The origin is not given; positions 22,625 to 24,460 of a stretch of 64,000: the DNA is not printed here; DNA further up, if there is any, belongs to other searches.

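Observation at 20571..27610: About 1610-aa HD + NadD-like nucleotidyltransferase + PRTase-like fusion protein clustered with a divergent LDH-like dehydrogenase and a flavoprotein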

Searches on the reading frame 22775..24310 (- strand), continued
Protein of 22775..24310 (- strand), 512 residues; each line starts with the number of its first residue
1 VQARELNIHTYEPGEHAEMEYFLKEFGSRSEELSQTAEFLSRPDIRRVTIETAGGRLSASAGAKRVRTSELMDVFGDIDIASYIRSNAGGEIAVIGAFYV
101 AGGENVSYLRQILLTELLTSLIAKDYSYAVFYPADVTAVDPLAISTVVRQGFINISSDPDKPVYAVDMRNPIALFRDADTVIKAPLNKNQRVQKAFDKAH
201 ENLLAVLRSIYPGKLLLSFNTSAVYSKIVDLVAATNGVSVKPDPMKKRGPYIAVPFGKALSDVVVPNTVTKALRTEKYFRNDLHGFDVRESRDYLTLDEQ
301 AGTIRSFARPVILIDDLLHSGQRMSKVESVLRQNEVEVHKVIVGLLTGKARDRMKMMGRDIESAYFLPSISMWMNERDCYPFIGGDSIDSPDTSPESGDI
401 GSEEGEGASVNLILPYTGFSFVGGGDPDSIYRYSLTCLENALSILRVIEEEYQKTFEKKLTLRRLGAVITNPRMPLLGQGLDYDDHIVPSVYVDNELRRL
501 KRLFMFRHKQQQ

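Call 85: find_encoding_contigs(protein=P0200, flank=7000, max_places=1)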
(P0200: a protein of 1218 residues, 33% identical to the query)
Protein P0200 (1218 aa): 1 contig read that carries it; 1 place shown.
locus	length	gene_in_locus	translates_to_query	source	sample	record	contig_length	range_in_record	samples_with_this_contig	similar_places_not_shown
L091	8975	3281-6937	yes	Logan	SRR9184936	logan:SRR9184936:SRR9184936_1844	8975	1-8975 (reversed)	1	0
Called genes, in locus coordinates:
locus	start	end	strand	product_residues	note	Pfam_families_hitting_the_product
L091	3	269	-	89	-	?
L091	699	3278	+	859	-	PF01326:PPDK_N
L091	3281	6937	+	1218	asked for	-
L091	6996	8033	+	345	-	PF13478:XdhC_C, PF02625:XdhC_CoxI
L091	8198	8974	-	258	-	?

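Call 88: search_protein_families(library=pfam, proteins=[L086:5426-8008:+, L090:866-3418:+, L091:699-3278:+, P0251, P0218, P0234, P0187], max_evalue=0.05)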
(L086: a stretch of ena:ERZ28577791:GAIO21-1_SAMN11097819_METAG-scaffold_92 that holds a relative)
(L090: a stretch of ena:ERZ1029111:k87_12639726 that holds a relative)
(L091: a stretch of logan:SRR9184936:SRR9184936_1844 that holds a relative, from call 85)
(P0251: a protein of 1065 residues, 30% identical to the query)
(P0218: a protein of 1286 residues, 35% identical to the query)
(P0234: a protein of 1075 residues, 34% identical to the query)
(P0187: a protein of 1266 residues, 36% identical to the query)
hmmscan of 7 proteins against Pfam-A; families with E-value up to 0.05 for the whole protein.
L086:5426-8008:+ (860 aa): 2 families
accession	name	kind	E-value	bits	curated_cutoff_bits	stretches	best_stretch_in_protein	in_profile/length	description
PF01326.24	PPDK_N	-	2.6e-40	139.2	27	1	288-664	3-322/328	Pyruvate phosphate dikinase, AMP/ATP-binding domain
PF23365.1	DUF7090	-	0.0029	17.8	27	1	72-164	91-182/192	Family of unknown function (DUF7090)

L090:866-3418:+ (850 aa): 1 family
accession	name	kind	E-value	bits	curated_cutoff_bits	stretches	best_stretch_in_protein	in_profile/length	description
PF01326.24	PPDK_N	-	4.6e-41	141.6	27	1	279-659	3-326/328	Pyruvate phosphate dikinase, AMP/ATP-binding domain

L091:699-3278:+ (859 aa): 1 family
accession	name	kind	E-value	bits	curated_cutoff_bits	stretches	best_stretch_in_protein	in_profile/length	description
PF01326.24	PPDK_N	-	2.8e-40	139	27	1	287-664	3-323/328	Pyruvate phosphate dikinase, AMP/ATP-binding domain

P0251 (1065 aa): 0 families

P0218 (1286 aa): 1 family
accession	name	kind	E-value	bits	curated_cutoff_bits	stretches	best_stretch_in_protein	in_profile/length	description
PF01467.32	CTP_transf_like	-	3.3e-05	24.5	21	1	613-713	1-94/133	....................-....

P0234 (1075 aa): 3 families
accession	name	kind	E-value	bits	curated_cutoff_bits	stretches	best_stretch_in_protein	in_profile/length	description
PF01467.32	CTP_transf_like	-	1.1e-05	26.1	21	1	472-624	1-131/133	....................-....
PF12719.13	Cnd3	-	0.0084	15.8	25.8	0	61-127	60-127/288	Nuclear condensing complex subunits, C-term domain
PF00156.33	Pribosyltran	-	0.041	13.6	26.3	0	856-915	62-116/158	Phosphoribosyl transferase domain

P0187 (1266 aa): 5 families
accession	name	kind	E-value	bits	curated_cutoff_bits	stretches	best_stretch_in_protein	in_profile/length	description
PF01467.32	CTP_transf_like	-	2.2e-09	38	21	1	559-723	1-131/133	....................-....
PF20926.3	Htt_N-HEAT_1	-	0.00066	20.5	31.2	0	112-153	103-144/152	Huntingtin, N-terminal HEAT 1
PF00156.33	Pribosyltran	-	0.0011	18.7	26.3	1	1055-1121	79-137/158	Phosphoribosyl transferase domain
PF02985.28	HEAT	-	0.0036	17.8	23.5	0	129-156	1-28/31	HEAT repeat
PF10035.14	DUF2179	-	0.025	14.8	22.8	0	315-346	23-54/55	Uncharacterized protein conserved in bacteria (DUF2179)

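Call 95: find_encoding_contigs(protein=P0185, flank=5000, max_places=1)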
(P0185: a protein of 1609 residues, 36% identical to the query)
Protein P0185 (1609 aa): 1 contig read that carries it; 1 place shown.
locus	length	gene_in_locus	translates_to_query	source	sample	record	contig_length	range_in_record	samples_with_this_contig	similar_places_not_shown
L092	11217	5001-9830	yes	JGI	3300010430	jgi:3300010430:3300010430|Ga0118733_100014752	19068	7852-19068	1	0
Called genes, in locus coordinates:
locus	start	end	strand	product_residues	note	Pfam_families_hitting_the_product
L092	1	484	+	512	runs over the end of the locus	PF02142:MGS, PF01808:AICARFT_IMPCHas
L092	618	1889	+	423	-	PF02844:GARS_N, PF01071:GARS_A, PF02655:ATP-grasp_3 (weak), PF02843:GARS_C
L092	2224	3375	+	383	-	-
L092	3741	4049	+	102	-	PF20586:DUF6788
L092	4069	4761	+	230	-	PF12281:NTP_transf_8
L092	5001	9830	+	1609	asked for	-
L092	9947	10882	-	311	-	PF03881:Fructosamin_kin (weak), PF01636:APH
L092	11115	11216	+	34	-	?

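Call 96: find_encoding_contigs(protein=P0227, flank=5000, max_places=1)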
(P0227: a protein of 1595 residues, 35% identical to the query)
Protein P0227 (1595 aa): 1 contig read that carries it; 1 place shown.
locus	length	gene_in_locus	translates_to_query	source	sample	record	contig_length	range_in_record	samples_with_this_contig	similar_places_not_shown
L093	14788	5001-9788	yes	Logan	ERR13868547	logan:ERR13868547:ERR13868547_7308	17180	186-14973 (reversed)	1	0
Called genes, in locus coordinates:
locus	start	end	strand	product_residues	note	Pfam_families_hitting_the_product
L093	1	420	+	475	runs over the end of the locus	PF13230:GATase_4 (weak), PF13522:GATase_6, PF13537:GATase_7, PF00156:Pribosyltran (weak)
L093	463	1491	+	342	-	PF00586:AIRS, PF02769:AIRS_C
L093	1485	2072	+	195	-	PF00551:Formyl_trans_N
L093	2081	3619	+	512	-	PF02142:MGS, PF01808:AICARFT_IMPCHas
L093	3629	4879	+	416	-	PF02844:GARS_N, PF08443:RimK (faint), PF01071:GARS_A, PF02786:CPSase_L_D2 (weak), PF02222:ATP-grasp, PF02843:GARS_C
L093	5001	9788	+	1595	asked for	-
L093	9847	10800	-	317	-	PF01636:APH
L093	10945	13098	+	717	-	PF17874:TPR_MalT (weak), PF13424:TPR_12, PF00515:TPR_1 (weak), PF13176:TPR_7 (weak), PF13424:TPR_12 (weak), PF13185:GAF_2, PF13492:GAF_3, PF00990:GGDEF, +6 more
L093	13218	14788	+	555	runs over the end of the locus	-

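Call 97: find_encoding_contigs(protein=P0236, flank=6000, max_places=2)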
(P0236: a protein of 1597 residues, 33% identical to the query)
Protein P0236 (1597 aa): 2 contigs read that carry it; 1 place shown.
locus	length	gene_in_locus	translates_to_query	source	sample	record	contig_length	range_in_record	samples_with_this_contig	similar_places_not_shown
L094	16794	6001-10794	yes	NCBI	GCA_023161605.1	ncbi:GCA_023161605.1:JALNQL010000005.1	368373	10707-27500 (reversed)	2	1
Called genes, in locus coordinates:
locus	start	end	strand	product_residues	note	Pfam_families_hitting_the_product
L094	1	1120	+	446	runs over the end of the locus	-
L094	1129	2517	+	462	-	PF00989:PAS (weak), PF08448:PAS_4, PF00158:Sigma54_activat, PF14532:Sigma54_activ_2, PF07728:AAA_5 (weak), PF25601:AAA_lid_14, PF02954:HTH_8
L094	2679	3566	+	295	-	PF13353:Fer4_12, PF04055:Radical_SAM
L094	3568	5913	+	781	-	PF02901:PFL-like, PF01228:Gly_radical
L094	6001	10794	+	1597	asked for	-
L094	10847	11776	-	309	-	PF03881:Fructosamin_kin (faint), PF06293:Kdo (faint), PF01636:APH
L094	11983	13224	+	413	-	PF05195:AMP_N, PF00557:Peptidase_M24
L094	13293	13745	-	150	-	PF08327:AHSA1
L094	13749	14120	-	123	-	PF00903:Glyoxalase (weak)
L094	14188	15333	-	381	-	-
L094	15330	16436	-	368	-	PF17032:Zn_ribbon_15 (faint), PF13421:Band_7_1, PF01145:Band_7, PF13248:Zn_ribbon_3 (faint), PF12773:DZR, PF13240:Zn_Ribbon_1 (weak), PF12773:DZR, PF13240:Zn_Ribbon_1 (weak), +1 more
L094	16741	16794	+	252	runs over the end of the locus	PF03883:H2O2_YaaD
